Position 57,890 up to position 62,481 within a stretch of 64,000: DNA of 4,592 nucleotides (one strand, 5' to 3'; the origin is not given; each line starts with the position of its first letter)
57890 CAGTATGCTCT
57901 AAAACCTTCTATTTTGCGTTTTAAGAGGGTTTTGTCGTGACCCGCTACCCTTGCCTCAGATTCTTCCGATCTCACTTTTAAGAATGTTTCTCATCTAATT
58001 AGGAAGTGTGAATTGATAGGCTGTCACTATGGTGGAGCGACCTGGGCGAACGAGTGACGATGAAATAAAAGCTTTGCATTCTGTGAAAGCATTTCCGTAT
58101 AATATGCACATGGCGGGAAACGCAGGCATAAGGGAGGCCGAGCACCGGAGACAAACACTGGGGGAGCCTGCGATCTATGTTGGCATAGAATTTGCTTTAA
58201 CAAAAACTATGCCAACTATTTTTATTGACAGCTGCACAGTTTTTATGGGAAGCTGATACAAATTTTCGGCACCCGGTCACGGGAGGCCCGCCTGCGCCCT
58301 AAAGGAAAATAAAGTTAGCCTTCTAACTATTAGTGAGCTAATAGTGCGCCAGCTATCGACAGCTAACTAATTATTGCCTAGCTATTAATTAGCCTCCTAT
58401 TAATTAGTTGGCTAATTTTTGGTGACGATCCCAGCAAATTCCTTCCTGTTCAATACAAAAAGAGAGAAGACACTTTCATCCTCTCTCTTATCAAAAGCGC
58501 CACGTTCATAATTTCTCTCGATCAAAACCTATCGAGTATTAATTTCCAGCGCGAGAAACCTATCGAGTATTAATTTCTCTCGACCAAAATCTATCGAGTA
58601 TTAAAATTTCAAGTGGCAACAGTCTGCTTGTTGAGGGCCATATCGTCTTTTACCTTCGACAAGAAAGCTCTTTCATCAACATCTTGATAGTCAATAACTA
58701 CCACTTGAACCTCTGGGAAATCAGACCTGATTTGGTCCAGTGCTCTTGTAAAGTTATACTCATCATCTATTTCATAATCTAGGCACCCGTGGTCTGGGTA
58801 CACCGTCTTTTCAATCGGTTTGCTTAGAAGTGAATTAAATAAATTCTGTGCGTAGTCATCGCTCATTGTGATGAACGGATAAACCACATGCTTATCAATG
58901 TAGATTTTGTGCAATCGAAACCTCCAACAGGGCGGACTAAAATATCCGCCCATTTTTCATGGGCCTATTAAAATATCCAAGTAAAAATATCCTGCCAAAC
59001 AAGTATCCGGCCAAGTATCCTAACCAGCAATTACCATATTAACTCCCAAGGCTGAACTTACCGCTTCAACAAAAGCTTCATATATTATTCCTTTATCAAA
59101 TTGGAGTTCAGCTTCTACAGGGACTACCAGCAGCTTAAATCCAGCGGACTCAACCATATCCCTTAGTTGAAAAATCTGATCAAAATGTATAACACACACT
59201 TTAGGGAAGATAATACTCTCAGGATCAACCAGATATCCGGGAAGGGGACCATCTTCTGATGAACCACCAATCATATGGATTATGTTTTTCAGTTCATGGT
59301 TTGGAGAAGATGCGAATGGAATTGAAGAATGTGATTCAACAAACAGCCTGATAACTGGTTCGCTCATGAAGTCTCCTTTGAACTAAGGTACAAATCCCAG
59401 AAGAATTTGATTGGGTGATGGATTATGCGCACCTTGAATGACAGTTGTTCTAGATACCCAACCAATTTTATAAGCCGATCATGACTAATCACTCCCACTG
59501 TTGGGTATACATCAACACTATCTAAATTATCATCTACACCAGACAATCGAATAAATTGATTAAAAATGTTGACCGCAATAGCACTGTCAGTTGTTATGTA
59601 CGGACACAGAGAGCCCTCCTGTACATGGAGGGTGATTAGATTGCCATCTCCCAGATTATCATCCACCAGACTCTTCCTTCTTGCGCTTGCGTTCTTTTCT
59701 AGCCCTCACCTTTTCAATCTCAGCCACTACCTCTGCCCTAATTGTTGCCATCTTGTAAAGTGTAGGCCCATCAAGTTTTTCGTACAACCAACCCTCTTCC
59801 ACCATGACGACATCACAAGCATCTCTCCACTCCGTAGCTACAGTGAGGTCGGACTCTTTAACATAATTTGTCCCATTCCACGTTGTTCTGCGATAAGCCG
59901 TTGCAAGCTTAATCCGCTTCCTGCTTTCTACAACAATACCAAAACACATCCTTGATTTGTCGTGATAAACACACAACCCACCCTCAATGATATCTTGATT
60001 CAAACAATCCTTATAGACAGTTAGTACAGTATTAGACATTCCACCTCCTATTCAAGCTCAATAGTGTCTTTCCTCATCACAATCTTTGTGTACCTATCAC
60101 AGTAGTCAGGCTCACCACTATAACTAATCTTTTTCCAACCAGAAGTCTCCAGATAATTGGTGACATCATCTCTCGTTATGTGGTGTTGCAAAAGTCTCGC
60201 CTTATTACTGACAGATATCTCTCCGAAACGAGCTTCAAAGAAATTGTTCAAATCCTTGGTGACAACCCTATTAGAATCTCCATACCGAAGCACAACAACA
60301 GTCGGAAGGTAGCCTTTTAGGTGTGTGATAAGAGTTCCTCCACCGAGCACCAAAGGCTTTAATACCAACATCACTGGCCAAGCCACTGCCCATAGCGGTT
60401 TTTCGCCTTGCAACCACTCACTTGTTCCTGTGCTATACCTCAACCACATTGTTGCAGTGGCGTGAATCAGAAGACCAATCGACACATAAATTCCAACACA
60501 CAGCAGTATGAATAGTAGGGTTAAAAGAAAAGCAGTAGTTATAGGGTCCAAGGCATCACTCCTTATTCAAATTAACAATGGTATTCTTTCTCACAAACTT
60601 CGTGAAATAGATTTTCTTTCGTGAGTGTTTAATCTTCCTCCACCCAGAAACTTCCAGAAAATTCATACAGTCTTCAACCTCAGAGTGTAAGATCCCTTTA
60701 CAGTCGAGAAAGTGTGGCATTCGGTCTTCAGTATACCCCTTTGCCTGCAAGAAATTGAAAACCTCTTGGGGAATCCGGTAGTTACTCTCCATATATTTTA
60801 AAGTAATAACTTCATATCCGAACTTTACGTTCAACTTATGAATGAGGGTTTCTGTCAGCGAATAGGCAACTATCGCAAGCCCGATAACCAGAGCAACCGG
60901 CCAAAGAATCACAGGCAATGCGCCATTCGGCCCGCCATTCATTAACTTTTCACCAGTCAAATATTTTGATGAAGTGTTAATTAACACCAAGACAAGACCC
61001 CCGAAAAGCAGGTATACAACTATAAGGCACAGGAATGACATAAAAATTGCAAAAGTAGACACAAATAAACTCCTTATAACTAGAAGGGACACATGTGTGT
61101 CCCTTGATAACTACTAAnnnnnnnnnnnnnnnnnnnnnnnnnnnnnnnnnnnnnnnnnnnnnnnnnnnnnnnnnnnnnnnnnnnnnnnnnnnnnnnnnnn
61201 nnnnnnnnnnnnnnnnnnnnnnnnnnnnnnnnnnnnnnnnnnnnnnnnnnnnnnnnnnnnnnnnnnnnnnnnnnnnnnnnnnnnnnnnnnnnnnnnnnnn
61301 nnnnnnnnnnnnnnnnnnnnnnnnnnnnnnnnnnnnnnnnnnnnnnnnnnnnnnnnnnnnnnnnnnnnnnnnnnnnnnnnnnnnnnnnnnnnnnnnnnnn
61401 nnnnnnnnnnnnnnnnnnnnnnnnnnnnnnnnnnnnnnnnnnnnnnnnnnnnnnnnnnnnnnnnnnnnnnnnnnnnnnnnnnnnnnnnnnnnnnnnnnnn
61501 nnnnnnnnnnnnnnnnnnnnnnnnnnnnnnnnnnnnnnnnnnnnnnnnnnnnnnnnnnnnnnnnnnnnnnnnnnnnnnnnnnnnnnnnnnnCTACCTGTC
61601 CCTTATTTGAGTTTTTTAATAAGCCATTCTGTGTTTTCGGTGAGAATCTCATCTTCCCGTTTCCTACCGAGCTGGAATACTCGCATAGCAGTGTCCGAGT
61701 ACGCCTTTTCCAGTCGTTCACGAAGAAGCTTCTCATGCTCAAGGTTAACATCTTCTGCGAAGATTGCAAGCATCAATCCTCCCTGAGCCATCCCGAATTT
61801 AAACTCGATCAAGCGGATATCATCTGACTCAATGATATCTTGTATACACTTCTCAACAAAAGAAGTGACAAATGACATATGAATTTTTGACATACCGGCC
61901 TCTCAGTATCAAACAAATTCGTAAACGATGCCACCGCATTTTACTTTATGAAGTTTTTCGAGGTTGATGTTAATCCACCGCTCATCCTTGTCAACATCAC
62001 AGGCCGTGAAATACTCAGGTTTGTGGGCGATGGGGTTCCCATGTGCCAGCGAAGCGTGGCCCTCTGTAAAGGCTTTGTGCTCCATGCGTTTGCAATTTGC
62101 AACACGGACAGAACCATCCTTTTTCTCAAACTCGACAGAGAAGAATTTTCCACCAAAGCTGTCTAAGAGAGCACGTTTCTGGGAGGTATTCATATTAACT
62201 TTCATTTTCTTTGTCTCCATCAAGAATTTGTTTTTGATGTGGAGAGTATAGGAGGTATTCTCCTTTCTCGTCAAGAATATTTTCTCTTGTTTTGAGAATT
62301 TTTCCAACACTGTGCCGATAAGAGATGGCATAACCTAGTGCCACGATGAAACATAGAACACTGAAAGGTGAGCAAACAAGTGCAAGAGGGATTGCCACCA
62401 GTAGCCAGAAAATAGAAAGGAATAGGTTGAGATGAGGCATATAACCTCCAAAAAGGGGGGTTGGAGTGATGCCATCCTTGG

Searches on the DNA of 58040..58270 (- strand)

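Call 100: search_dna_similar(query=window:58040-58270:-, collection=phages, mode=distant, max_evalue=0.001, max_rows=60, rows=spread)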
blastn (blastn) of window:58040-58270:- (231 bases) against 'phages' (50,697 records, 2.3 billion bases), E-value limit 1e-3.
Records with a match: 134; places in all: 134; records where one place covers at least 80% of the query: 0.
Best place of each record, by identity: 80-90% 57; 60-80% 77.
By first word of the organism name: Pseudomonas 134.
By host as written in the record: Pseudomonas aeruginosa 51; Pseudomonas aeruginosa PAO1 25; Pseudomonas aeruginosa PAK 10; Pseudomonas putida KT2440 and Paw85 4; Pseudomonas putida PpG1 2; Pseudomonas aeruginosa clinical isolate PA31 2; Pseudomonas aeruginosa C2-10 2; Pseudomonas aeruginosa ATCC 15442 2; and 24 more.
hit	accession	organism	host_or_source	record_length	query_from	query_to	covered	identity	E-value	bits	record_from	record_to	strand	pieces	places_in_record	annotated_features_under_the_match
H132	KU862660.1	Pseudomonas phage phiPMW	Pseudomonas putida PpG1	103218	36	174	60%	75.5%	6e-15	86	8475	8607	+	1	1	none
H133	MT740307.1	Pseudomonas phage phiK7A1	Pseudomonas syringae pv. actinidiae K7A1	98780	36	163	55%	72.1%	2e-8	65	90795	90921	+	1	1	hypothetical protein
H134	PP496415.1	Pseudomonas phage vB_PpuM-NoPa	Pseudomonas putida KT2440 and Paw85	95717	56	179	54%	73.6%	5e-9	67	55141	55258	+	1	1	none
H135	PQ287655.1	Pseudomonas phage HHBS9_1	Pseudomonas aeruginosa BWKH9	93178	57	174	51%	76.5%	2e-13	82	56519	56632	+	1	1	hypothetical protein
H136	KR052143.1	Pseudomonas phage vB_PaeM_MAG1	Pseudomonas aeruginosa clinical isolate ...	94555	41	159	52%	75.6%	2e-14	84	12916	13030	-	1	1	none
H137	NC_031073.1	Pseudomonas phage vB_PaeM_MAG1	Pseudomonas aeruginosa clinical isolate ...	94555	41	159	52%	75.6%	2e-14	84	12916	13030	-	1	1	none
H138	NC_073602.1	Pseudomonas phage SPA01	Pseudomonas aeruginosa PAO1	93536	41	159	52%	75.6%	2e-14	84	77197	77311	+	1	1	none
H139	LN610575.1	Pseudomonas phage vB_PaeM_C2-10_Ab08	Pseudomonas aeruginosa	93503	57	174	51%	75.6%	3e-12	77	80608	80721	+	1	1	ORF142: hypothetical protein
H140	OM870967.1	Pseudomonas phage vB_Paer_Ps12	Pseudomonas aeruginosa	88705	57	174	51%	75.6%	3e-12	77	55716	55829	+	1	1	hypothetical protein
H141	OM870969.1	Pseudomonas phage vB_Paer_PsCh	Pseudomonas aeruginosa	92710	57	174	51%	75.6%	3e-12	77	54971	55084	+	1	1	hypothetical protein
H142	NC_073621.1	Pseudomonas phage vB_Paer_Ps12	Pseudomonas aeruginosa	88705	57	174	51%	75.6%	3e-12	77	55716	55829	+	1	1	hypothetical protein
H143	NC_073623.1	Pseudomonas phage vB_Paer_PsCh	Pseudomonas aeruginosa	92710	57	174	51%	75.6%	3e-12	77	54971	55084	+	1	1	hypothetical protein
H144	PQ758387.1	Pseudomonas phage 37F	Pseudomonas aeruginosa 147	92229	57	174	51%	74.8%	1e-10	73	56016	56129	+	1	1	none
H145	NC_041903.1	Pseudomonas phage PA10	Pseudomonas aeruginosa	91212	57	174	51%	74.8%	1e-10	73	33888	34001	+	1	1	none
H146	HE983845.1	Pseudomonas phage vB_PaeM_C2-10_Ab1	Pseudomonas aeruginosa C2-10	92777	57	159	45%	78.6%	6e-15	87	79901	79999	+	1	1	hypothetical protein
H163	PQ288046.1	Pseudomonas phage XD2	Pseudomonas aeruginosa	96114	76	179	45%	76.9%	9e-13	80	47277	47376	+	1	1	none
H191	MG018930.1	Pseudomonas phage ventosus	Pseudomonas syringae pv. avii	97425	57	128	31%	81.9%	1e-10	73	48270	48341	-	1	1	none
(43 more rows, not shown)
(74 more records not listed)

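Call 103: get_annotated_region(hit=H132, flank=400)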
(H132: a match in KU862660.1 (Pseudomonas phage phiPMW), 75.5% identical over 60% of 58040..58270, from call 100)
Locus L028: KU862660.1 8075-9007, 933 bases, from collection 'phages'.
description: Pseudomonas phage phiPMW, complete genome.
organism: Pseudomonas phage phiPMW (NCBI taxid 1815582)
taxonomy: Viruses; Duplodnaviria; Heunggongvirae; Uroviricota; Caudoviricetes; Plaisancevirus; Plaisancevirus PMW
host: Pseudomonas putida PpG1; source: -; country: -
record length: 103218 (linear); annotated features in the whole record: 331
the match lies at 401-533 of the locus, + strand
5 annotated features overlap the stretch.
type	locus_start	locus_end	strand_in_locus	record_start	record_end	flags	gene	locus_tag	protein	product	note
CDS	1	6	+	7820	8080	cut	-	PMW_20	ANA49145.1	hypothetical protein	PMW_gp20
regulatory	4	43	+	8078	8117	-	-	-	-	terminator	Rho independent transcriptional terminator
regulatory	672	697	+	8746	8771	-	-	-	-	promoter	putative phage specific promoter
CDS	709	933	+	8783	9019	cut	-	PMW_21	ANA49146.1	hypothetical protein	PMW_gp21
regulatory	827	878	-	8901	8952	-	-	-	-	promoter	putative Sigma70 promoter element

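Call 104: get_annotated_region(hit=H133, flank=400)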
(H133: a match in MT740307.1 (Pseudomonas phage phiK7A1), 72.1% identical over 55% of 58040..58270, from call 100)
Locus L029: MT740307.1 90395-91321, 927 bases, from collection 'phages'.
description: Pseudomonas phage phiK7A1, complete genome.
organism: Pseudomonas phage phiK7A1 (NCBI taxid 2759194)
taxonomy: Viruses; Duplodnaviria; Heunggongvirae; Uroviricota; Caudoviricetes
host: Pseudomonas syringae pv. actinidiae K7A1; source: soil; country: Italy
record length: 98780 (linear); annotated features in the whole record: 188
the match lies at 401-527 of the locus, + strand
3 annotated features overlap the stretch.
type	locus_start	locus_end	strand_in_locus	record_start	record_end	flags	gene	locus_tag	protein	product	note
CDS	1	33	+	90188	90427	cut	-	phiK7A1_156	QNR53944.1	hypothetical protein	-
CDS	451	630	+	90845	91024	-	-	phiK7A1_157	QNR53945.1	hypothetical protein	-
CDS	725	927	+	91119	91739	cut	-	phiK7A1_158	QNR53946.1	hypothetical protein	-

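Call 105: get_annotated_region(hit=H134, flank=400)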
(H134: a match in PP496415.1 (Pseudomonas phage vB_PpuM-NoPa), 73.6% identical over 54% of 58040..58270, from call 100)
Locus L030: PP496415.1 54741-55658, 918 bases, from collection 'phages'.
description: Pseudomonas phage vB_PpuM-NoPa, complete genome.
organism: Pseudomonas phage vB_PpuM-NoPa (NCBI taxid 3132619)
taxonomy: Viruses; Duplodnaviria; Heunggongvirae; Uroviricota; Caudoviricetes
host: Pseudomonas putida KT2440 and Paw85; source: muddy lake water; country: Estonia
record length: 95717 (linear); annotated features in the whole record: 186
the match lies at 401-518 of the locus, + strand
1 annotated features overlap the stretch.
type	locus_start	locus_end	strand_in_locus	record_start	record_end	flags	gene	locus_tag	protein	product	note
CDS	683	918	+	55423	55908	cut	-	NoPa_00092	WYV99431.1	hypothetical protein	-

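Call 106: get_annotated_region(hit=H191, flank=400)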
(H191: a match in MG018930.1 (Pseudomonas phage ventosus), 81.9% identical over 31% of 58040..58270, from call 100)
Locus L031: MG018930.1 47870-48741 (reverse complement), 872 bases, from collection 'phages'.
description: Pseudomonas phage ventosus, complete genome.
organism: Pseudomonas phage ventosus (NCBI taxid 2048980)
taxonomy: Viruses; Duplodnaviria; Heunggongvirae; Uroviricota; Caudoviricetes
host: Pseudomonas syringae pv. avii; source: wastewater; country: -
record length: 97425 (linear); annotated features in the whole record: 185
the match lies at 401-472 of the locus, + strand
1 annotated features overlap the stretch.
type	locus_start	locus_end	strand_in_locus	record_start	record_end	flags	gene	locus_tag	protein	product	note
CDS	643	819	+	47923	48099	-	-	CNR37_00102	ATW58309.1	hypothetical protein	-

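Call 107: get_annotated_region(hit=H163, flank=400)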
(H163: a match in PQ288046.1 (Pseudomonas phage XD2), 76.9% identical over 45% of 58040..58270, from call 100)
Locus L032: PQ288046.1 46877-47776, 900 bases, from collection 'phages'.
description: Pseudomonas phage XD2, complete genome.
organism: Pseudomonas phage XD2 (NCBI taxid 3348352)
taxonomy: Viruses; Duplodnaviria; Heunggongvirae; Uroviricota; Caudoviricetes
host: Pseudomonas aeruginosa; source: piggery sewage; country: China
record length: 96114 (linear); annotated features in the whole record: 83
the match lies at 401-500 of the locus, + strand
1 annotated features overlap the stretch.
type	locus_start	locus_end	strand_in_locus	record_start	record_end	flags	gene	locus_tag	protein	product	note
CDS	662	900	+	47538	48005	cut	-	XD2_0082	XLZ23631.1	hypothetical protein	-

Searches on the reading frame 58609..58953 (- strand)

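Call 13: search_protein_families(library=phrogs, max_evalue=0.1, proteins=[window:58609-58953:-])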
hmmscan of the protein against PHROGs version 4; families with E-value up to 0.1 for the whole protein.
window:58609-58953:- (114 aa): 1 family
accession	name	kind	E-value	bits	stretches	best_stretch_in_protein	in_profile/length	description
phrog_27203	-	unknown function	0.088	13.3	0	59-93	159-193/247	-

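Call 51: search_protein_families(library=pfam, max_evalue=0.1, proteins=[window:58609-58953:-])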
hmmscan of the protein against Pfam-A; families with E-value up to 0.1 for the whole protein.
window:58609-58953:- (114 aa): 0 families

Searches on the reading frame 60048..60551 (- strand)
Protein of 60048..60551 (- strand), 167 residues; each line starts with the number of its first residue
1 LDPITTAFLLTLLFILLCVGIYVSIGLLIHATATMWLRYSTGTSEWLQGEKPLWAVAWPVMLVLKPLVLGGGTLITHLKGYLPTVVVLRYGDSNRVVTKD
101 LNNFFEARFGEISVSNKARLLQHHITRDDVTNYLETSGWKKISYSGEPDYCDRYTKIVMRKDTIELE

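Call 13: search_protein_families(library=phrogs, max_evalue=0.1, proteins=[window:60048-60551:-])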
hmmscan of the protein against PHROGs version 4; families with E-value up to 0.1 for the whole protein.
window:60048-60551:- (167 aa): 1 family
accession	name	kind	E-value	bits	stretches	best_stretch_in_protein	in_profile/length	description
phrog_4955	-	unknown function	0.003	18.6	1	11-64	4-58/87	-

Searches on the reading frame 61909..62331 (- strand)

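Call 51: search_protein_families(library=pfam, max_evalue=0.1, proteins=[window:61909-62331:-])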
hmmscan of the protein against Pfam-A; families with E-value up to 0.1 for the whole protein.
window:61909-62331:- (140 aa): 1 family
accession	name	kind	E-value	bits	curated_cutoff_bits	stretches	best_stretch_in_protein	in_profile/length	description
PF10902.13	WYL_2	-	0.043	14.5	26.7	1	56-90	5-39/74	WYL_2, Sm-like SH3 beta-barrel fold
